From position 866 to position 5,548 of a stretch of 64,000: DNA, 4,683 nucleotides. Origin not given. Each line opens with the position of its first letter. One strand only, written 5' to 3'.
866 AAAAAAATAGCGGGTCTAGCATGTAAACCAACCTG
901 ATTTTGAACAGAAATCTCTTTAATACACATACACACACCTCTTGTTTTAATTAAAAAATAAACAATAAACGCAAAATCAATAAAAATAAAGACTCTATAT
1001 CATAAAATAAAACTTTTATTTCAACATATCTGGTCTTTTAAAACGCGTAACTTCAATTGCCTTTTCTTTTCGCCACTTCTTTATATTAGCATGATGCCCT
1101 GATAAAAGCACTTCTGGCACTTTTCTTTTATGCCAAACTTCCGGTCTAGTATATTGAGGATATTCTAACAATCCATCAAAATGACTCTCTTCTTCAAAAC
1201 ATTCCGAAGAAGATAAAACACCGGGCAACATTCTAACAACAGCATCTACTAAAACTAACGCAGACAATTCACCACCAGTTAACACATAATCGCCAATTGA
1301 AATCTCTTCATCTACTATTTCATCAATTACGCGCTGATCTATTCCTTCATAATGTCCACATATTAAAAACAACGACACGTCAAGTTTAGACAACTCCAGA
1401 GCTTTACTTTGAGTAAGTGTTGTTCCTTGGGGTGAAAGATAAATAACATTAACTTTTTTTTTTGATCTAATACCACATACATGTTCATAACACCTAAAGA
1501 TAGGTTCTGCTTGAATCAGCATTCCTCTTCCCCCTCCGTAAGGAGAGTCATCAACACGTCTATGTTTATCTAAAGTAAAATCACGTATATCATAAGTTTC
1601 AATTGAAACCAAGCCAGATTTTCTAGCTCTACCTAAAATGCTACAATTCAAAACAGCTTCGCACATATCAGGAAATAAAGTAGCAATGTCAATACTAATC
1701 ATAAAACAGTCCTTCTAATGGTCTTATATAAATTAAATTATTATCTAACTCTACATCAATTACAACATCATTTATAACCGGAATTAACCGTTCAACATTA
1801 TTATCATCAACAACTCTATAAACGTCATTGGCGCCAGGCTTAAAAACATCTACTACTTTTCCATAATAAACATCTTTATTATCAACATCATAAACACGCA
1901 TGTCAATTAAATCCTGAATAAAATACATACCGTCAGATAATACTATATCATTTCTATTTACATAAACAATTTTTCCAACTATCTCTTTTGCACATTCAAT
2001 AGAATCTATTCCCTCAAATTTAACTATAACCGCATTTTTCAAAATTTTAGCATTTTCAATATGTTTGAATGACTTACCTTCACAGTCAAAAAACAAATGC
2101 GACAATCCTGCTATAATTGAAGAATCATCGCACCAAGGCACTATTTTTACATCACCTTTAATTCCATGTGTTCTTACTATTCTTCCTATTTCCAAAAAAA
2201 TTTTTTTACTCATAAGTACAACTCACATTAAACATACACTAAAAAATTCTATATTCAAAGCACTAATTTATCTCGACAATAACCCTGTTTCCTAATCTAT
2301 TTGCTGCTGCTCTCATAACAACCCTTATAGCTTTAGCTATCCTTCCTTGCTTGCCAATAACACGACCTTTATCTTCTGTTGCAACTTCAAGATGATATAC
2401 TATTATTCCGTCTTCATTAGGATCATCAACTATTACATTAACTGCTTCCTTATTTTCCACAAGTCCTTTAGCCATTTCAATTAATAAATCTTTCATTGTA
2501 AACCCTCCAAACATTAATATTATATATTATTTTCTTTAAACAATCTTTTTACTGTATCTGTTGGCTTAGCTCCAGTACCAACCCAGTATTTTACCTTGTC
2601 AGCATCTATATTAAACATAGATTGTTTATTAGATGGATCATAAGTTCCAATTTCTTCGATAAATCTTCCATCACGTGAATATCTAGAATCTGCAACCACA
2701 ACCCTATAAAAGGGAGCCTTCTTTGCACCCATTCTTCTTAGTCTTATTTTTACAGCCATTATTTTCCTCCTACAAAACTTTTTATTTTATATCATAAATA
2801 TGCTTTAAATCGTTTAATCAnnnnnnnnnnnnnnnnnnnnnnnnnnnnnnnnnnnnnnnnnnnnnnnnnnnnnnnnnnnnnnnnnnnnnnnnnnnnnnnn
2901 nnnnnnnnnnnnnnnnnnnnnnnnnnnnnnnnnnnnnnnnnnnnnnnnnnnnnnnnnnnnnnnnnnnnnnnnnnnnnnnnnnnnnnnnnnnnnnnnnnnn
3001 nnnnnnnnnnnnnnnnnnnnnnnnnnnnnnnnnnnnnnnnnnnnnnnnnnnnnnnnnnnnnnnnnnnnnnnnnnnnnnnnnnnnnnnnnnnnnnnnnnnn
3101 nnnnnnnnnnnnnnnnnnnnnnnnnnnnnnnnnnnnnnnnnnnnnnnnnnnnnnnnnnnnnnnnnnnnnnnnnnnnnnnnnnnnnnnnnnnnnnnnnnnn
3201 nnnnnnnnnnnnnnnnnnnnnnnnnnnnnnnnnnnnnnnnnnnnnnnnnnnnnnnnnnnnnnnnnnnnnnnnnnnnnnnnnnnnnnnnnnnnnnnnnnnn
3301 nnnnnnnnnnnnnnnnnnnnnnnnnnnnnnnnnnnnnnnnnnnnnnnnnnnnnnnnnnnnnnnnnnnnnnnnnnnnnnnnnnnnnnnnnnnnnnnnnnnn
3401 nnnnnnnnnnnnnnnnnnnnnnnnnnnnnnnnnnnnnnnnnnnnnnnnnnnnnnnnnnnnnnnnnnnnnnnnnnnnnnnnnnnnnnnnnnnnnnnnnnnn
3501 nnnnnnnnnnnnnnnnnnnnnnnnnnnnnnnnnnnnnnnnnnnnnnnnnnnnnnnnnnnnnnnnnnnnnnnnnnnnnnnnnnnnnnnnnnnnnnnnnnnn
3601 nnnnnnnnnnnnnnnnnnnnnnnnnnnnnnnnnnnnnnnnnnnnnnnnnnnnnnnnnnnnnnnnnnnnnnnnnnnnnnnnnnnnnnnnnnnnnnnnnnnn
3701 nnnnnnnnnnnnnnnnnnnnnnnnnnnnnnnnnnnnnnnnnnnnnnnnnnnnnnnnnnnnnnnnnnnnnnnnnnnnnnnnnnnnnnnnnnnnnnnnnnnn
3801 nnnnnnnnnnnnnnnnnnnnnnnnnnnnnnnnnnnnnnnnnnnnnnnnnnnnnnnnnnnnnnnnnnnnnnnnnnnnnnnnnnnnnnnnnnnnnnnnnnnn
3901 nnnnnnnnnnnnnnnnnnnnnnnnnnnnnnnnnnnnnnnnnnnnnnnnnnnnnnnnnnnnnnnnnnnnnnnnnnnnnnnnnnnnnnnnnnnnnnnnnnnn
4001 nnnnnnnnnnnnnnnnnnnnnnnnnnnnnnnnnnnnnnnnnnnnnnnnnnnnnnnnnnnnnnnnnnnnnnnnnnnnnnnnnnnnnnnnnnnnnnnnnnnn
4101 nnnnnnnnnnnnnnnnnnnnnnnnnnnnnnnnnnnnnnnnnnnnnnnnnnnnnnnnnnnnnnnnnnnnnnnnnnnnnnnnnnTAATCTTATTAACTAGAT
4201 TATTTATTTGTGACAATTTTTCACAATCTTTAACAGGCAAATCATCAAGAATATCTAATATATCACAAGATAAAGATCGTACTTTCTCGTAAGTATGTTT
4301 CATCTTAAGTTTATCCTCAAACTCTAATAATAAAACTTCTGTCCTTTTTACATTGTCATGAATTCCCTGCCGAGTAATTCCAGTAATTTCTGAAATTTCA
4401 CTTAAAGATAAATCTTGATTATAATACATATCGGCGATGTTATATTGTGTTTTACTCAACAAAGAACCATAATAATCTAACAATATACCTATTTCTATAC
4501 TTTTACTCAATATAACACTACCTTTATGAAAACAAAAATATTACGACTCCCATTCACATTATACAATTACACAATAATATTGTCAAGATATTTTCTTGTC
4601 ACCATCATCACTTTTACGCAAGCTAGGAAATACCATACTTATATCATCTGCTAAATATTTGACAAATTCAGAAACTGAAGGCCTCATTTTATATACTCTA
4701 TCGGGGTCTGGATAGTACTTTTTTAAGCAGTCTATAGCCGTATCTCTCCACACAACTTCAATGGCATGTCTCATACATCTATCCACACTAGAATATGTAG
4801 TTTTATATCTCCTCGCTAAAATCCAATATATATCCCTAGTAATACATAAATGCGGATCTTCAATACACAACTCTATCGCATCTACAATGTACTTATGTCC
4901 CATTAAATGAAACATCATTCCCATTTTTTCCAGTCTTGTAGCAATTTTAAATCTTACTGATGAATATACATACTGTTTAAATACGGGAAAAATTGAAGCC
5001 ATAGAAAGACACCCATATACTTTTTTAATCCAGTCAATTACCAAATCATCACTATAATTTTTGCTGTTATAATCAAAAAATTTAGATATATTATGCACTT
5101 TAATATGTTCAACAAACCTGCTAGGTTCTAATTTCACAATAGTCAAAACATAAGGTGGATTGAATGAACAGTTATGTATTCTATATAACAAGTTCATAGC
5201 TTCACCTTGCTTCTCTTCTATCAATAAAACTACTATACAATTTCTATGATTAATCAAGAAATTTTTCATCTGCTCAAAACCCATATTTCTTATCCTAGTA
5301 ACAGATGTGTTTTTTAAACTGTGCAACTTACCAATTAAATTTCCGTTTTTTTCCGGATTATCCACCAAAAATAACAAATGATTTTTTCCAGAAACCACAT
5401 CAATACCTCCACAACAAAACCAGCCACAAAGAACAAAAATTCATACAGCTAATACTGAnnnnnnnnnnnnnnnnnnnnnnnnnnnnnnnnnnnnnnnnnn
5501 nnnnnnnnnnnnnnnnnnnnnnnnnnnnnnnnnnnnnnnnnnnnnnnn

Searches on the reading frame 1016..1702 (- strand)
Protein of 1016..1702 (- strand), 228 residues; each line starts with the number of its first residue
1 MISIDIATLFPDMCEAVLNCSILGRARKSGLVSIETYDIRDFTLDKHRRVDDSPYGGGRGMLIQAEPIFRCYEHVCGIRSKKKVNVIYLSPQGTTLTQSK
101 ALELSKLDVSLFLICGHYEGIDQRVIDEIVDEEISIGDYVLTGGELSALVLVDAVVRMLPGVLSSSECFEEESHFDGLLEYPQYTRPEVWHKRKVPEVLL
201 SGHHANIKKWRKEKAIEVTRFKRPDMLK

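Call 98: search_protein_families(library=pfam, proteins=[window:1016-1702:-], max_evalue=1e-8)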
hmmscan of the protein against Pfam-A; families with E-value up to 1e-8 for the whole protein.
window:1016-1702:- (228 aa): 1 family
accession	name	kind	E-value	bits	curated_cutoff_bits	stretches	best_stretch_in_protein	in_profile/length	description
PF01746.26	tRNA_m1G_MT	-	6.6e-61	205.9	27.3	1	24-224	2-195/195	tRNA (Guanine-1)-methyltransferase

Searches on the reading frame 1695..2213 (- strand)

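Call 98: search_protein_families(library=pfam, proteins=[window:1695-2213:-], max_evalue=1e-8)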
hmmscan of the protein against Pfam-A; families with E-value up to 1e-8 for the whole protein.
window:1695-2213:- (172 aa): 1 family
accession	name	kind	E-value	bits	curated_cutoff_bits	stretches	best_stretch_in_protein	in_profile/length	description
PF01782.24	RimM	-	7.9e-20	71.3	23.5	1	9-88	2-83/84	RimM N-terminal domain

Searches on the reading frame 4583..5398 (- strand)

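Call 98: search_protein_families(library=pfam, proteins=[window:4583-5398:-], max_evalue=1e-8)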
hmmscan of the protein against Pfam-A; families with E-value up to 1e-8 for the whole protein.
window:4583-5398:- (271 aa): 1 family
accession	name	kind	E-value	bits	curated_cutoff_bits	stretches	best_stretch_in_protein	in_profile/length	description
PF08769.17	Spo0A_C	-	1.3e-22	80.2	25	1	153-253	2-104/104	Sporulation initiation factor Spo0A C terminal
